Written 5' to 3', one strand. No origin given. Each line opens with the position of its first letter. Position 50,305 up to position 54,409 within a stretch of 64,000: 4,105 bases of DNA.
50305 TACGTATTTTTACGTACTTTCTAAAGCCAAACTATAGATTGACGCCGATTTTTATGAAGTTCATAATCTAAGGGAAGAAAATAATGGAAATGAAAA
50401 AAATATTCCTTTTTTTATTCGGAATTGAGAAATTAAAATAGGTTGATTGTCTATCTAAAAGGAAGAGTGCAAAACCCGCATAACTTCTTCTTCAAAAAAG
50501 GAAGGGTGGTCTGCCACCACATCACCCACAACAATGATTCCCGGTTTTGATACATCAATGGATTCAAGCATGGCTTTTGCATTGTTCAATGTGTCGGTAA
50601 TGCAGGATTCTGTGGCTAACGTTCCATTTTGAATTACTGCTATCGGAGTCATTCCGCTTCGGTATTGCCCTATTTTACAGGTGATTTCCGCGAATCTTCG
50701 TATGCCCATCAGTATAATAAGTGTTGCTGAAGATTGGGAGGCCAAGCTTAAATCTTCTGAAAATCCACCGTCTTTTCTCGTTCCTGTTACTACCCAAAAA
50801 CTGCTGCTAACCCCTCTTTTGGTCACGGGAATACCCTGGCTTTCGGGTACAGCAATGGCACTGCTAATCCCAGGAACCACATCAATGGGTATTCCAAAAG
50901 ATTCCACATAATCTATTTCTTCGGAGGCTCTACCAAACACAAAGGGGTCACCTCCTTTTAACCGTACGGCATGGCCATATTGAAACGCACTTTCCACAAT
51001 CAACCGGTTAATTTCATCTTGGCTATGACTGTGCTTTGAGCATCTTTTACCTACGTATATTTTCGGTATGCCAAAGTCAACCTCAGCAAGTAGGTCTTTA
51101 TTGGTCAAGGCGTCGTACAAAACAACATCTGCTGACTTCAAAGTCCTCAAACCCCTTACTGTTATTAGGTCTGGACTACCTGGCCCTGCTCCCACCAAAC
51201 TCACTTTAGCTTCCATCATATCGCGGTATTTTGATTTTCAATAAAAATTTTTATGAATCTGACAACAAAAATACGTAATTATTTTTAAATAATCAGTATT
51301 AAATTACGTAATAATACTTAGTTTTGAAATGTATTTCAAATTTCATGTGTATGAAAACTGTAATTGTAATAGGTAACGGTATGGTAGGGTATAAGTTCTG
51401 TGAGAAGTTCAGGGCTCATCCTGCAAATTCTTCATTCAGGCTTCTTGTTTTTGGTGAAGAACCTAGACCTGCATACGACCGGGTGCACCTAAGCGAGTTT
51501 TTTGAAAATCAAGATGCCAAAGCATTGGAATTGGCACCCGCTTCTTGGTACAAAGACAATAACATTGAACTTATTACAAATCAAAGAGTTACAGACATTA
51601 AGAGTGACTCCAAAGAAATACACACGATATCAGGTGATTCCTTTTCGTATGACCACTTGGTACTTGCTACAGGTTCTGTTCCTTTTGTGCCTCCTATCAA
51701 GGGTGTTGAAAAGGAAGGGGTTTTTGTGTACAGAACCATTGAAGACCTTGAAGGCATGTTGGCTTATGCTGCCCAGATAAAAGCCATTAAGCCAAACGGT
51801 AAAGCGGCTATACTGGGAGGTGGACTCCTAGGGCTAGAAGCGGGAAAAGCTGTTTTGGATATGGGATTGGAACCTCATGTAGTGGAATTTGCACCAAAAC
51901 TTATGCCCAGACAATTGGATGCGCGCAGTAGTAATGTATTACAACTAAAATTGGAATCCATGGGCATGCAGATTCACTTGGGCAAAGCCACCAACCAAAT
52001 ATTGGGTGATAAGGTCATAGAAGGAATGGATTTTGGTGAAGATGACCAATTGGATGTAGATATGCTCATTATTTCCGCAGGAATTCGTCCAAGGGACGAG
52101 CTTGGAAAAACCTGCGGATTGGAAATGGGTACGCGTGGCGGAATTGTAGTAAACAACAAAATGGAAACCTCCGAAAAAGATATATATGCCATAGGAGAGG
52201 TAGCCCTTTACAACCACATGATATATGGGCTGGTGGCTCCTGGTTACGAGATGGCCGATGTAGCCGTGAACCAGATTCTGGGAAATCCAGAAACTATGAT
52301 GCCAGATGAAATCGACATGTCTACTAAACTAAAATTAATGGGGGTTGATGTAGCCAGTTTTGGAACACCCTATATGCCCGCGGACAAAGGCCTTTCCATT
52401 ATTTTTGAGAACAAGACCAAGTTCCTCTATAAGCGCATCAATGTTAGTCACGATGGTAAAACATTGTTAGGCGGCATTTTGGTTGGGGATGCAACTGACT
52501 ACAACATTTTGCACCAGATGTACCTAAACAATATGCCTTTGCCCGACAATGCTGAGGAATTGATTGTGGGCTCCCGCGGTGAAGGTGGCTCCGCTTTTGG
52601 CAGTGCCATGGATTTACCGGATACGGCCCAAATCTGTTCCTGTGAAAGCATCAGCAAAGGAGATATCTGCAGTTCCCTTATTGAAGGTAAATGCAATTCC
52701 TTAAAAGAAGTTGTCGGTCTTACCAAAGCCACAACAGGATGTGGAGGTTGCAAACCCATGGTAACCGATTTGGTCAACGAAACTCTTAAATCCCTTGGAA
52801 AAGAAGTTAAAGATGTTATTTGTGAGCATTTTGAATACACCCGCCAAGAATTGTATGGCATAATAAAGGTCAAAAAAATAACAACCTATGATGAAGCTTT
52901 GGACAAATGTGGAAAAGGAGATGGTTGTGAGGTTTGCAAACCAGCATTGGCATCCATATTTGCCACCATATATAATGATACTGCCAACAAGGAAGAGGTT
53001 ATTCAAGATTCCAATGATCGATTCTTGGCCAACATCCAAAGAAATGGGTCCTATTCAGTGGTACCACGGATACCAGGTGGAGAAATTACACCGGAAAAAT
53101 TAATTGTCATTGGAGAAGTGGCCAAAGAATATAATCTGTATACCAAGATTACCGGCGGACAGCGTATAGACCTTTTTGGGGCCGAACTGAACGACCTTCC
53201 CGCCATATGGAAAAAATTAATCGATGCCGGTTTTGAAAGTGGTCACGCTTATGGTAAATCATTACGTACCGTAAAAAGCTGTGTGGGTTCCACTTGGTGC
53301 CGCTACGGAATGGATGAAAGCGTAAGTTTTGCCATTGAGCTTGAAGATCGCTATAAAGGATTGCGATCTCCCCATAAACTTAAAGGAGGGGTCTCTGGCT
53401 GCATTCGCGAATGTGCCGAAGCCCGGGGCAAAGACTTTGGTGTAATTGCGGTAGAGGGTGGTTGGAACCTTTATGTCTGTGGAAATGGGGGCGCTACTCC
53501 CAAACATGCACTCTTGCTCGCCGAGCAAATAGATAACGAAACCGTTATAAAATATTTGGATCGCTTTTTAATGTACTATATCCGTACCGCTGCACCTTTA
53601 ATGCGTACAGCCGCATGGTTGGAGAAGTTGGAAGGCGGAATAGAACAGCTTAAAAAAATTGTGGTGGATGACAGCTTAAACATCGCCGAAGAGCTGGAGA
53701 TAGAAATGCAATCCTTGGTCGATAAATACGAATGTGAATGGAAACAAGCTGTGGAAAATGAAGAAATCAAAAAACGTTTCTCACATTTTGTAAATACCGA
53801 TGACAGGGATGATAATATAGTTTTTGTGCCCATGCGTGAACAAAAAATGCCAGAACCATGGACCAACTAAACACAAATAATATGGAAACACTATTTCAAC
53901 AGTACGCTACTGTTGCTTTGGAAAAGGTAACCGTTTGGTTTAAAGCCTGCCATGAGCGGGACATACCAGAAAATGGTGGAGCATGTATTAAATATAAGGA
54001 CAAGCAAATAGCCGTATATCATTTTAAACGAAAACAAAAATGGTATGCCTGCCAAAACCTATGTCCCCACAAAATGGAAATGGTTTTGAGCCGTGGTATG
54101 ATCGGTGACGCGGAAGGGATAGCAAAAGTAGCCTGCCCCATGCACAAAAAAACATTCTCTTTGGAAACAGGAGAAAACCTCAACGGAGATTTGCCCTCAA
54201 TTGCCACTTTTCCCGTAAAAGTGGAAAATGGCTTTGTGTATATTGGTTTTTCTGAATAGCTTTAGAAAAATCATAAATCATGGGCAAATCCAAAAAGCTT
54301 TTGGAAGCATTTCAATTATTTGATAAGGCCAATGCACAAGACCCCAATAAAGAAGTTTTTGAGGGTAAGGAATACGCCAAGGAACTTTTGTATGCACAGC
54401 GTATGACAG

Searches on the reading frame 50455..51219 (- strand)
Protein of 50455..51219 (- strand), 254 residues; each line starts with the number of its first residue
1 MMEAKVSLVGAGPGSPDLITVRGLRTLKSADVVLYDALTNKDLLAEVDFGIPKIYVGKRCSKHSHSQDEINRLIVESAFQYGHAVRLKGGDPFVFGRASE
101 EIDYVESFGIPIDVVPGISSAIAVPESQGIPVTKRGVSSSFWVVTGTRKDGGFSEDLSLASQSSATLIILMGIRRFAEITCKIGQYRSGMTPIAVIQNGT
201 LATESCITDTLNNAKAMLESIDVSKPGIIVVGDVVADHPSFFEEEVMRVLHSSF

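Call 8: search_protein_families(library=pfam, proteins=[window:50455-51219:-], max_evalue=0.001)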
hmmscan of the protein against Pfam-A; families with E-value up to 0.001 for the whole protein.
window:50455-51219:- (254 aa): 1 family
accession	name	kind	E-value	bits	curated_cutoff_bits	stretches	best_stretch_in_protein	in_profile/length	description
PF00590.25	TP_methylase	-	1.4e-43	149.7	27.8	1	5-213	1-210/212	Tetrapyrrole (Corrin/Porphyrin) Methylases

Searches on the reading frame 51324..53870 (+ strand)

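Call 8: search_protein_families(library=pfam, proteins=[window:51324-53870:+], max_evalue=0.001)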
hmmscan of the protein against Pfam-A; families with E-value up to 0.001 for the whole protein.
window:51324-53870:+ (848 aa): 6 families
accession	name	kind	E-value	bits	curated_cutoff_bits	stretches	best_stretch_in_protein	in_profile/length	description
PF07992.20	Pyr_redox_2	-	2.9e-52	178.3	26.1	1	12-317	2-290/291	Pyridine nucleotide-disulphide oxidoreductase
PF01077.27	NIR_SIR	-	3e-20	72.7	27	1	644-780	2-150/158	Nitrite and sulphite reductase 4Fe-4S domain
PF00070.33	Pyr_redox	-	1.9e-17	64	22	1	160-230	1-70/82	Pyridine nucleotide-disulphide oxidoreductase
PF04324.20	Fer2_BFD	-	7.4e-13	49.1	26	1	437-486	2-50/50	BFD-like [2Fe-2S] binding domain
PF03460.22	NIR_SIR_ferr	-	3e-12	46.5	24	1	572-633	3-67/69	Nitrite/Sulfite reductase ferredoxin-like half domain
PF18267.7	Rubredoxin_C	-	1.7e-07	31.5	25.9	1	333-398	2-64/70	Rubredoxin NAD+ reductase C-terminal domain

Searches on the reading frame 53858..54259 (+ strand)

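Call 8: search_protein_families(library=pfam, proteins=[window:53858-54259:+], max_evalue=0.001)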
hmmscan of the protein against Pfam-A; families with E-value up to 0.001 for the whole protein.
window:53858-54259:+ (133 aa): 3 families
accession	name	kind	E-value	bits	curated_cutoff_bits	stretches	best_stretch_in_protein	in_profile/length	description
PF13806.12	Rieske_2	-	1.5e-26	92.8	27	1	27-129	2-103/104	Rieske-like [2Fe-2S] domain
PF00355.32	Rieske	-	3.8e-13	49.6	20.3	1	27-110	2-78/88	Rieske [2Fe-2S] domain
PF22543.2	Rieske_4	-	5.6e-07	30.3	28.4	1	33-112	6-82/119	Soluble Rieske-type ferredoxin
